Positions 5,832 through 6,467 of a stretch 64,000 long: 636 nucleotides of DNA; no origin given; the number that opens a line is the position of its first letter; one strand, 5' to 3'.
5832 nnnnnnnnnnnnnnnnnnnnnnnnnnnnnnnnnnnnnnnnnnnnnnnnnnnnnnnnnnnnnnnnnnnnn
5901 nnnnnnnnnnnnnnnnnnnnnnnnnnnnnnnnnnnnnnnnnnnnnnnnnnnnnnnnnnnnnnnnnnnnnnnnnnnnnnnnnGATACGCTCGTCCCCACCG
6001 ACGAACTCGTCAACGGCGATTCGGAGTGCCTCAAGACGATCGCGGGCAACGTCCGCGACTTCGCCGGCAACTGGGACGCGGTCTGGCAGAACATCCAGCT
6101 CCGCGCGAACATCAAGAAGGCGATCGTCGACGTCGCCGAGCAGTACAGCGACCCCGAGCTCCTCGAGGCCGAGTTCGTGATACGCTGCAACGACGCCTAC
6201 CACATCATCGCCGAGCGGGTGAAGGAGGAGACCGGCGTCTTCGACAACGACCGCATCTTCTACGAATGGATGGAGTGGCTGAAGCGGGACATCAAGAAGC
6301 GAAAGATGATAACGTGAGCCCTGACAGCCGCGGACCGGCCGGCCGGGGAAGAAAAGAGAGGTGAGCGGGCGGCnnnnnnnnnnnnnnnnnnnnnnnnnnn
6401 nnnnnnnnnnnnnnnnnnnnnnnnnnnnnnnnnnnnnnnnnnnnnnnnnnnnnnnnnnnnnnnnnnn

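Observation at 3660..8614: Pilin-less PilB/PilC-type module with oversized subunits, headed by duplicated RHH genes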

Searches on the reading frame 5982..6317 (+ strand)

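Call 64: search_protein_families(library=pfam, proteins=[window:5982-6317:+], max_evalue=1)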
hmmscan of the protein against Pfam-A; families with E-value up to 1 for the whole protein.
window:5982-6317:+ (111 aa): 1 family
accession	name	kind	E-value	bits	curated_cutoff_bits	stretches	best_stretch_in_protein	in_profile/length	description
PF07541.17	EIF_2_alpha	-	0.096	13.1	22.8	0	69-107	13-51/114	Eukaryotic translation initiation factor 2 alpha subunit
